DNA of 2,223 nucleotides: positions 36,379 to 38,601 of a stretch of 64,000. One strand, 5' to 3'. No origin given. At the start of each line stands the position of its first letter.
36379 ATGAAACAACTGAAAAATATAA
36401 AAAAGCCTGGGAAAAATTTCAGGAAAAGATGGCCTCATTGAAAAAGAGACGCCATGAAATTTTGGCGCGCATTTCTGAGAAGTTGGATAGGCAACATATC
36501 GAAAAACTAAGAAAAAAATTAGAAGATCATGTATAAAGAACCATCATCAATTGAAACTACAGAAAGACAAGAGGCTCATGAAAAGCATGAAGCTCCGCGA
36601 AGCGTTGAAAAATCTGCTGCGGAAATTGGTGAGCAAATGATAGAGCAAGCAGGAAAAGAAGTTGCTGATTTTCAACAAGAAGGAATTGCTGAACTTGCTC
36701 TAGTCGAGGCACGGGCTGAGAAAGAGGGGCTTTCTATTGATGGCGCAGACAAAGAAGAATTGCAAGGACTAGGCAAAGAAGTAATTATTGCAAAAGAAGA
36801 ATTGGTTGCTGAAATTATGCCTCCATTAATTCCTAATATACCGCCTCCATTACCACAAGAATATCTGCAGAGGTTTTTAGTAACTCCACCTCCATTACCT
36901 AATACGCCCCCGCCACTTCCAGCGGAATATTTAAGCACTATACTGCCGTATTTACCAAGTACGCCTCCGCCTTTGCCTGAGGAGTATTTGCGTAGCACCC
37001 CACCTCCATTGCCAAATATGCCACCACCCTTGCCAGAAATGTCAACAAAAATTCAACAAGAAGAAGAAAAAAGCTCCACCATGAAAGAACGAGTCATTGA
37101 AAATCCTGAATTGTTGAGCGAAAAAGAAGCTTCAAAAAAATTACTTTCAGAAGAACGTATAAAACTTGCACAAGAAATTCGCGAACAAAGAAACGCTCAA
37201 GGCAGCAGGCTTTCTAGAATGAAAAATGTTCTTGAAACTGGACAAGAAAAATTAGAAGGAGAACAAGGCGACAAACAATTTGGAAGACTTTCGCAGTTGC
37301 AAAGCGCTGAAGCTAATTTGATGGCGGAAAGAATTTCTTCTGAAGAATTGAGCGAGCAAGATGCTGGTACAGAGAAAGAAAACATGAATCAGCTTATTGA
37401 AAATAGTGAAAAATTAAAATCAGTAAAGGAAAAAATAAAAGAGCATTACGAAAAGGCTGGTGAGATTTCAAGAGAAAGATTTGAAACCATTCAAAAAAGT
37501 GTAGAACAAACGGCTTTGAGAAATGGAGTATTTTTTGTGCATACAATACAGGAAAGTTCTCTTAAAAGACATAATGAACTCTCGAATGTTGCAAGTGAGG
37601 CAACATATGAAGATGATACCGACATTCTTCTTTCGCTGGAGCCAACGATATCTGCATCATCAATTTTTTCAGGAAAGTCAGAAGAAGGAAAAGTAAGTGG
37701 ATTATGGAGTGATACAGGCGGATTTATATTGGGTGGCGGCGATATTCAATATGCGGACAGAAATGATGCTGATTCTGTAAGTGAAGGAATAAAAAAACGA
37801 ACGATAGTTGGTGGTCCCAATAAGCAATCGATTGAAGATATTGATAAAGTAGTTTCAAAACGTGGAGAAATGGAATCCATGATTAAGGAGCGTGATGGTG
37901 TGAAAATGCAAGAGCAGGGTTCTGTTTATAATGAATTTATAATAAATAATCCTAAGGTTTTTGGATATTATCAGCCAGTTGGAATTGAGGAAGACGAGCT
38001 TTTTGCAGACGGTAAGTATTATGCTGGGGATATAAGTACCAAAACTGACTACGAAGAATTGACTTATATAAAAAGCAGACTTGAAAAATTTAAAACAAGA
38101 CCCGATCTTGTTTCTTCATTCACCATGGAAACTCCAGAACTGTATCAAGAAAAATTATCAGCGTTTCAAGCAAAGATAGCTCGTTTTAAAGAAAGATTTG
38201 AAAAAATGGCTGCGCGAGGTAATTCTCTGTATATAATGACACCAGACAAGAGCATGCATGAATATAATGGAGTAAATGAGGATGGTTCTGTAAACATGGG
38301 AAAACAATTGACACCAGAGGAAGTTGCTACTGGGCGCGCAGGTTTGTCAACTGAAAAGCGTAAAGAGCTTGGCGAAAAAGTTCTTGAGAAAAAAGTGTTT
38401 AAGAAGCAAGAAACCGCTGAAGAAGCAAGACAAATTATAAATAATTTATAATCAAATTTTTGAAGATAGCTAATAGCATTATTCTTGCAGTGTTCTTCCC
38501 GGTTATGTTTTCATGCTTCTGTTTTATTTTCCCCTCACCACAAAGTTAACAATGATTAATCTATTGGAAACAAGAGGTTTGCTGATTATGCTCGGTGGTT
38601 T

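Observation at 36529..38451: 640 aa acidic coiled-coil protein with five tandem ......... motifs (eukaryotic-like polyproline ligand)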

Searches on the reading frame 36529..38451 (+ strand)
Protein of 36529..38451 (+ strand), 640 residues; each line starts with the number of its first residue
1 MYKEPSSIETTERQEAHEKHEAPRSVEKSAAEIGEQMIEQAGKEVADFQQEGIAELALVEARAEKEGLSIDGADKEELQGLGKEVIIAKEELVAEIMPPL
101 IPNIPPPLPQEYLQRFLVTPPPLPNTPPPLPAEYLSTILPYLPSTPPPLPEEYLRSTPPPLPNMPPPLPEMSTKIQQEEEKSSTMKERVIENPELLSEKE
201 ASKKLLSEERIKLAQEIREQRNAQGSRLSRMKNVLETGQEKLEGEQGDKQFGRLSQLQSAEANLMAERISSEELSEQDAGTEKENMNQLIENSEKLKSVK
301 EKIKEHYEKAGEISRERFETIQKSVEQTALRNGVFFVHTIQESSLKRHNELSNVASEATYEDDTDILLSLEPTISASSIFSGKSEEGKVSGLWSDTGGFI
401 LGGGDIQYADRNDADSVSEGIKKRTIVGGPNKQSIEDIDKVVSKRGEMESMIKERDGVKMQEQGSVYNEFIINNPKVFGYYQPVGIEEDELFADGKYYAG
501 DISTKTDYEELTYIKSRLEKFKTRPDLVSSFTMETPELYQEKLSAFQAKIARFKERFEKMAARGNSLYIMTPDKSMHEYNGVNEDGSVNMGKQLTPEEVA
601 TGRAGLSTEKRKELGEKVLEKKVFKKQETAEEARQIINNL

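Call 3: search_protein_families(library=pfam, proteins=[window:36529-38451:+], max_evalue=1)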
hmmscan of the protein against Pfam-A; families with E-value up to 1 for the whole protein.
window:36529-38451:+ (640 aa): 1 family
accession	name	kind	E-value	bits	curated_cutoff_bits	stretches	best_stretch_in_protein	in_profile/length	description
PF19664.4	DUF6167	-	0.18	12.4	27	0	585-616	37-68/96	Family of unknown function (DUF6167)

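Call 6: find_homologous_proteins(query=window:36529-38451:+)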
Query window:36529-38451:+ (640 aa): 63 proteins with E <= 0.001 among 8000 candidates.
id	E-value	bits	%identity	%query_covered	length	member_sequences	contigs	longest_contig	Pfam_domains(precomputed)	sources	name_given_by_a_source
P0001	0.0e+0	1373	100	100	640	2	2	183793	-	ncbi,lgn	-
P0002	5.4e-219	747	58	99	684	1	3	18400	-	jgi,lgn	jgi:hypothetical protein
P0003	2.0e-209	715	65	81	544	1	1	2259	-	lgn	-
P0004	2.8e-192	659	53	100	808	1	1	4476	PF13475.12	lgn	-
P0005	1.5e-191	656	60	84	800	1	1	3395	-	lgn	-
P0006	2.1e-179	616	61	72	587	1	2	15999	-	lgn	-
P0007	3.8e-170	586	63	71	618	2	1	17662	-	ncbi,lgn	ncbi:MAG TPA: hypothetical protein VF829_00475 [Candidatus Paceibacterota bacterium]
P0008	3.6e-169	582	54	84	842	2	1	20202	-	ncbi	-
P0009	7.2e-167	575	50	100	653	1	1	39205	-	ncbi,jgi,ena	ncbi:MAG: hypothetical protein WC022_02820 [Parcubacteria group bacterium]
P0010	9.2e-163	561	59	72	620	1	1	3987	-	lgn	-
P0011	2.0e-153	530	50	99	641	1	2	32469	-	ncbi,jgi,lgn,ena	ncbi:MAG: hypothetical protein WCF93_04080 [Candidatus Moraniibacteriota bacterium]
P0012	4.8e-152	526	49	85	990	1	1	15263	-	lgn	-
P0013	3.1e-123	431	47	78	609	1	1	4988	-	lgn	-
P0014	2.7e-121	424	49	72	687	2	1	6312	-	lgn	-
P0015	2.7e-121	424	42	98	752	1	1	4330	PF13475.12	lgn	-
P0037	2.3e-87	312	40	62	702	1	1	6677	PF13475.12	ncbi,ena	-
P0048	8.7e-80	287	36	100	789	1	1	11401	PF13240.12,PF13475.12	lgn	-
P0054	5.4e-67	245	39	71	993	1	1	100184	PF13475.12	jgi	-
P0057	1.2e-40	158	58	25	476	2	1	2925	-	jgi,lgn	-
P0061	2.2e-16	78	40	26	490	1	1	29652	PF13248.12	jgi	jgi:hypothetical protein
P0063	2.2e-14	71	68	9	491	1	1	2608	PF12773.14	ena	-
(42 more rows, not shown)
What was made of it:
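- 36529..38451 (+): The 640-aa ORF, including its stop codon. It has 62 homologs at E<=1e-14, all from CPR metagenome bins (call 6).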

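Call 12: search_protein_families(library=pfam, proteins=[P0004, P0057, P0061, P0008, P0012, P0063, P0048, P0054, P0002], max_evalue=0.1)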
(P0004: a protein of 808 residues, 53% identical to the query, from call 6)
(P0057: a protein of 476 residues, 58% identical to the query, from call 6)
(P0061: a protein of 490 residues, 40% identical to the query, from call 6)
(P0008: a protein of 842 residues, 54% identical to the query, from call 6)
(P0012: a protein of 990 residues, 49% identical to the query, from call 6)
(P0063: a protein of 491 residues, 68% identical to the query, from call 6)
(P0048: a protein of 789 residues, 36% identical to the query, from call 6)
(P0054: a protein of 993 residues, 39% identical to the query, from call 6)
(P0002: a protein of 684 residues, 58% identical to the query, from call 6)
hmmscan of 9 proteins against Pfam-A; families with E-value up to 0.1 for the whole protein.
P0004 (808 aa): 1 family
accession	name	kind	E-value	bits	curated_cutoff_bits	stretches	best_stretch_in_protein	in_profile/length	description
PF13475.11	DUF4116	-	2.3e-08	33.9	24.9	2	645-676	1-31/49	Domain of unknown function (DUF4116)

P0057 (476 aa): 1 family
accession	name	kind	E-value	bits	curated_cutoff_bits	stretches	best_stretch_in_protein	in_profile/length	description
PF06346.17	Drf_FH1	-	0.0046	17.2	40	1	92-163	38-105/157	Formin Homology Region 1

P0061 (490 aa): 8 families
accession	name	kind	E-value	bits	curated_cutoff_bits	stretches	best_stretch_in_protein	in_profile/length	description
PF13248.11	Zn_ribbon_3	-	7.1e-06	25.7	27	1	108-131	3-26/26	zinc-ribbon domain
PF13240.11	Zn_Ribbon_1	-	1.5e-05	25.1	25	1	110-130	2-22/23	zinc-ribbon domain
PF12773.13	DZR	-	5.2e-05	23.8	27.3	1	110-132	1-23/45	Double zinc ribbon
PF24460.1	DUF7575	-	0.0056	16.5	28.5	1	108-132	4-28/28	Domain of unknown function (DUF7575)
PF24463.1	DUF7577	-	0.0094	16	28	1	110-129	5-24/27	Domain of unknown function (DUF7577)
PF18912.6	DZR_2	-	0.014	15.7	27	1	109-132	9-32/56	Double zinc ribbon domain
PF08271.17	Zn_Ribbon_TF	-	0.018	15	29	1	110-133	3-31/43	TFIIB zinc-binding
PF17032.10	Zn_ribbon_15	-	0.025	15.8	28.9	1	106-128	51-73/73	zinc-ribbon family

P0008 (842 aa): 3 families
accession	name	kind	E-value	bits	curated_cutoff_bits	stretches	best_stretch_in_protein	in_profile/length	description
PF13673.13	Acetyltransf_10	-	0.028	14.8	23.6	0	726-777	3-53/128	Acetyltransferase (GNAT) domain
PF02632.19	BioY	-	0.077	13.4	25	1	52-122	25-98/140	BioY family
PF13425.11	O-antigen_lig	-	0.094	11.9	31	0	76-187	219-327/462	O-antigen ligase like membrane protein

P0012 (990 aa): 0 families

P0063 (491 aa): 5 families
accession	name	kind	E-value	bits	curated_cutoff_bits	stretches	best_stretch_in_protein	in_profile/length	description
PF12773.13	DZR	-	4.9e-08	33.5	27.3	1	91-138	1-45/45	Double zinc ribbon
PF18912.6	DZR_2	-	4.5e-05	23.6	27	1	90-137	9-55/56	Double zinc ribbon domain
PF13240.11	Zn_Ribbon_1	-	7.2e-05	22.9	25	1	91-109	2-20/23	zinc-ribbon domain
PF17032.10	Zn_ribbon_15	-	0.0005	21.3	28.9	1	107-138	42-73/73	zinc-ribbon family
PF24460.1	DUF7575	-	0.012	15.4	28.5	1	89-109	4-24/28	Domain of unknown function (DUF7575)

P0048 (789 aa): 6 families
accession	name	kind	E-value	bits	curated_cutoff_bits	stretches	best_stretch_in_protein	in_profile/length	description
PF13240.11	Zn_Ribbon_1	-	1.9e-06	27.9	25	1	185-205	2-22/23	zinc-ribbon domain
PF13475.11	DUF4116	-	4.7e-06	26.5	24.9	1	627-665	1-38/49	Domain of unknown function (DUF4116)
PF12773.13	DZR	-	0.00016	22.2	27.3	1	185-206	1-22/45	Double zinc ribbon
PF17032.10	Zn_ribbon_15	-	0.0082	17.4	28.9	1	180-203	50-73/73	zinc-ribbon family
PF13248.11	Zn_ribbon_3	-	0.018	14.9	27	1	185-206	5-26/26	zinc-ribbon domain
PF18912.6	DZR_2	-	0.022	15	27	1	180-207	19-47/56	Double zinc ribbon domain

P0054 (993 aa): 2 families
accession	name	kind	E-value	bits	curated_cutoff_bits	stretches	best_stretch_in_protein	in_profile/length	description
PF13475.11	DUF4116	-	2.1e-14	53.2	24.9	4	812-865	1-49/49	Domain of unknown function (DUF4116)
PF04691.17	ApoC-I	-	0.061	13.6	28.3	0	374-405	5-36/61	Apolipoprotein C-I (ApoC-1)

P0002 (684 aa): 0 families
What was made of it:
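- On Formin FH1 / eukaryotic polyproline ligand: Relative P0057 scores 17.2 bits against a 40-bit cut-off (call 12).
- On Type IV secretion system component or client: No such Pfam domain is found in the window protein or in P0008 and P0012 (calls 3, 12).
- Closest known: Patescibacteria MPF-FATA-like type IV secretion cluster. Different: It matches no VirB1, VirB6 or VirB8 Pfam model (calls 3, 12).
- A relative gives a weak sub-threshold FH1 match (P0057, E 0.0046, 17 bits against a 40-bit cut-off; call 12).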

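Call 15: find_encoding_contigs(protein=P0001, flank=6000, max_places=3)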
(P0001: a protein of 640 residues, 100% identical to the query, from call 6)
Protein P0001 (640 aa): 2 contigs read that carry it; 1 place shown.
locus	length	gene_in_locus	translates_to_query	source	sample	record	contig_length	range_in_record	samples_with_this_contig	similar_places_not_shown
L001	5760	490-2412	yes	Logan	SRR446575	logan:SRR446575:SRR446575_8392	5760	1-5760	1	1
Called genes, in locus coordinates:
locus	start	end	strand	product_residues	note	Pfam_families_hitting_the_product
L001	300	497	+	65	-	-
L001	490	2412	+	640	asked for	-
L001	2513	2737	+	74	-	-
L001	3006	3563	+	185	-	-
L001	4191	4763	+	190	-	PF03193:RsgA_GTPase (faint), PF00350:Dynamin_N (faint), PF01926:MMR_HSR1, PF02421:FeoB_N, PF00009:GTP_EFTU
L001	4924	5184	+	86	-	-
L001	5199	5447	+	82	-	-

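Call 16: find_encoding_contigs(protein=P0002, flank=5000, max_places=2)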
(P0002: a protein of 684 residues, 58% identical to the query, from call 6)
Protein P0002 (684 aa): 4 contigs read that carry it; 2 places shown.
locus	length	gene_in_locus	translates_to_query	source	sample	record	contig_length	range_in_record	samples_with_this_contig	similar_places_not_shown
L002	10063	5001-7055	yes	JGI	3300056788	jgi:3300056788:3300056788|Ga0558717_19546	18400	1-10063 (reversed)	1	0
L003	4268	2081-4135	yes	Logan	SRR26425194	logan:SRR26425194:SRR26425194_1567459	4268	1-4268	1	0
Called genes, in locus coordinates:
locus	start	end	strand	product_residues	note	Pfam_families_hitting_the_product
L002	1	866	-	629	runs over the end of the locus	PF13632:Glyco_trans_2_3 (weak)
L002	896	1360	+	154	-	-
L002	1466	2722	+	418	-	PF00232:Glyco_hydro_1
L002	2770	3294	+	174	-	-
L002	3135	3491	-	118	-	-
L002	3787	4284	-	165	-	-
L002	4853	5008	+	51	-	-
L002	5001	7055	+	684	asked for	-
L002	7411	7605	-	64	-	-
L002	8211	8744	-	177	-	PF04542:Sigma70_r2, PF08281:Sigma70_r4_2, PF04545:Sigma70_r4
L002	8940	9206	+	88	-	-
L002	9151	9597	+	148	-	-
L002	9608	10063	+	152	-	?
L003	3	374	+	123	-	?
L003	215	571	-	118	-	-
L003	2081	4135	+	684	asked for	-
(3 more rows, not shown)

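Call 17: find_encoding_contigs(protein=P0009, flank=5000, max_places=2)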
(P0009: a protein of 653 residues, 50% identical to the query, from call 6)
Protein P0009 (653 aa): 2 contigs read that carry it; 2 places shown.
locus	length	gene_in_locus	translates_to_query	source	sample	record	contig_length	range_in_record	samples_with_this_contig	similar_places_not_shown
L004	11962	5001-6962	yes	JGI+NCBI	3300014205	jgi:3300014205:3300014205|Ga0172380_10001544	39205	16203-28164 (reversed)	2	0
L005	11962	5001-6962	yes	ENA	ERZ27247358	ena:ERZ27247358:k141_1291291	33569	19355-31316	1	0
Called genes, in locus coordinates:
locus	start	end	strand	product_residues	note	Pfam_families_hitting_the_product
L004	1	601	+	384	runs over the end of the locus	PF00085:Thioredoxin (faint), PF13098:Thioredoxin_2 (weak), PF13462:Thioredoxin_4, PF01323:DSBA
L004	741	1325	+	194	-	PF01558:POR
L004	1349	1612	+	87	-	PF00037:Fer4 (weak), PF12797:Fer4_2 (weak), PF12837:Fer4_6 (weak), PF13237:Fer4_10, PF14697:Fer4_21, PF12838:Fer4_7, PF13187:Fer4_9 (weak), PF00037:Fer4, +8 more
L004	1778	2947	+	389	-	PF01855:POR_N, PF17147:PFOR_II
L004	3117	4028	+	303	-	PF02775:TPP_enzyme_C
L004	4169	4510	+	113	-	PF18924:DUF5674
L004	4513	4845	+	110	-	-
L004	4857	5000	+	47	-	-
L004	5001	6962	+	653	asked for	-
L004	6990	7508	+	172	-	PF21349:RUBY_RBDX (weak), PF02915:Rubrerythrin (weak)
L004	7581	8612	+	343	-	PF03462:PCRF, PF00472:RF-1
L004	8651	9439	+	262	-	PF03193:RsgA_GTPase (weak), PF00005:ABC_tran, PF13304:AAA_21 (faint)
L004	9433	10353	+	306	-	PF18075:FtsX_ECD, PF02687:FtsX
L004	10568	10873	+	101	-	-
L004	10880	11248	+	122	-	-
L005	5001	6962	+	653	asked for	-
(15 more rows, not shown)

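Call 18: find_encoding_contigs(protein=P0061, flank=5000, max_places=2)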
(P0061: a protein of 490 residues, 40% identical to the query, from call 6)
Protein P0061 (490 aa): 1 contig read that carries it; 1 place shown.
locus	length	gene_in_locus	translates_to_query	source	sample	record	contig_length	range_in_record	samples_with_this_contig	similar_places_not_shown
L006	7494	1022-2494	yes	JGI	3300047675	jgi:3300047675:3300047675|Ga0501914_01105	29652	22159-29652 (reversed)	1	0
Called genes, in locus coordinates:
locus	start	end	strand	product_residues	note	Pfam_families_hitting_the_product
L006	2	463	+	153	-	?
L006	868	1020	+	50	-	-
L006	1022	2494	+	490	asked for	PF13248:Zn_ribbon_3 (weak)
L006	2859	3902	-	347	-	PF14294:DUF4372 (weak), PF01609:DDE_Tnp_1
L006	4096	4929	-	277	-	PF01026:TatD_DNase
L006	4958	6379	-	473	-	PF00133:tRNA-synt_1, PF01406:tRNA-synt_1e (weak), PF09334:tRNA-synt_1g, PF00133:tRNA-synt_1, PF01406:tRNA-synt_1e (weak)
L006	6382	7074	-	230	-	PF00590:TP_methylase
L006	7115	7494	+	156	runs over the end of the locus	-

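Call 33: search_protein_families(library=ncbifam, proteins=[window:36529-38451:+, P0061], max_evalue=1)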
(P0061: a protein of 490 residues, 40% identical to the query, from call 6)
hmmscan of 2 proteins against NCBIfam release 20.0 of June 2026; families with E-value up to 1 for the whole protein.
window:36529-38451:+ (640 aa): 0 families

P0061 (490 aa): 8 families
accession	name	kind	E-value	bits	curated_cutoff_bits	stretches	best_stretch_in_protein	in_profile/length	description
NF005651.0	PRK07418.1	subfamily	0.036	12.2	942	1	97-130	583-616/617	acetolactate synthase large subunit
NF041913.1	HVO_2142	equivalog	0.047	13.6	90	0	98-116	2-20/48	HVO_2142 family zinc finger protein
NF053632.1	heli_RadD_YejH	equivalog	0.083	11.2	720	1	98-130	420-452/573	DNA repair helicase RadD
NF049953.1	ribbon_DG_selen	exception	0.31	10.9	130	1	106-128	4-26/172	zinc ribbon-containing (seleno)protein DG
NF008863.0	PRK11893.2-5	equivalog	0.32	9.5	551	1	109-132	149-170/531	methionine--tRNA ligase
NF041912.1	HVO_0758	equivalog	0.51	10.3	70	0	100-118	35-53/55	HVO_0758 family zinc finger protein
NF033497.1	rubre_like_arch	subfamily_domain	0.55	10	32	0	110-133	3-28/34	rubrerythrin-like domain-containing protein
NF045510.1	4Cys_prefix_kin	domain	0.56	10.5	24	1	111-130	5-25/26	4-Cys prefix domain-containing protein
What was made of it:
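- No known trafficking domain is detected (calls 3, 12, 33).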

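Call 55: find_encoding_contigs(protein=P0008, flank=5000, max_places=1)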
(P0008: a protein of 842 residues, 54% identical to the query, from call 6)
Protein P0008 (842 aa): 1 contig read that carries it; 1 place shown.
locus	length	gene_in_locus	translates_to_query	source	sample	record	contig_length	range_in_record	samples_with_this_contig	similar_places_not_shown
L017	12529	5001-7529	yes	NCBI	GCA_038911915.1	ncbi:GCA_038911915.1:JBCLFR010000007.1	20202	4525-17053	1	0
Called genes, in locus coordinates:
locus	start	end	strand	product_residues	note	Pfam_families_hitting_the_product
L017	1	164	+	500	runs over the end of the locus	PF13567:DUF4131, PF03772:Competence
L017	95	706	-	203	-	PF02777:Sod_Fe_C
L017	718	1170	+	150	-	-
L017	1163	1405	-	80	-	PF00830:Ribosomal_L28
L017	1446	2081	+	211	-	PF02163:Peptidase_M50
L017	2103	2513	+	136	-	PF12666:PrgI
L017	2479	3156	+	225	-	PF26593:TraC-like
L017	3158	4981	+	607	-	PF19044:P-loop_TraG, PF01935:DUF87, PF12846:AAA_10 (faint)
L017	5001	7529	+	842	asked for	-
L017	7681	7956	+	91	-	-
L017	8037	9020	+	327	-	-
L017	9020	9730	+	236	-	PF18895:T4SS_pilin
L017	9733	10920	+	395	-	-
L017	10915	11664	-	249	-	PF02096:60KD_IMP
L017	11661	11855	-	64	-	PF00825:Ribonuclease_P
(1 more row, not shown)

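Call 56: find_encoding_contigs(protein=P0012, flank=5000, max_places=1)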
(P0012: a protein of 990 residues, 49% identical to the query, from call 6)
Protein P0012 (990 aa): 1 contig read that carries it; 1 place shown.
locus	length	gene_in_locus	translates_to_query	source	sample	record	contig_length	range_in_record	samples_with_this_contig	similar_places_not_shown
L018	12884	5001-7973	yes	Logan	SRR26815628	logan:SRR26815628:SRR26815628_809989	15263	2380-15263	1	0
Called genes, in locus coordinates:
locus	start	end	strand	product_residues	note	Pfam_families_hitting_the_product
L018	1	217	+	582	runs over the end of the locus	-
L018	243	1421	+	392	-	-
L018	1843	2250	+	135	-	PF12666:PrgI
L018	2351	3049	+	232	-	PF26593:TraC-like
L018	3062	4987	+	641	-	PF01935:DUF87, PF12846:AAA_10 (weak), PF19044:P-loop_TraG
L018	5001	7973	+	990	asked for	-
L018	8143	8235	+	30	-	-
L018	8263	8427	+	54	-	-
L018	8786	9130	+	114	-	PF01934:HepT-like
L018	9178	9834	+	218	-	-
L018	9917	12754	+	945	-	-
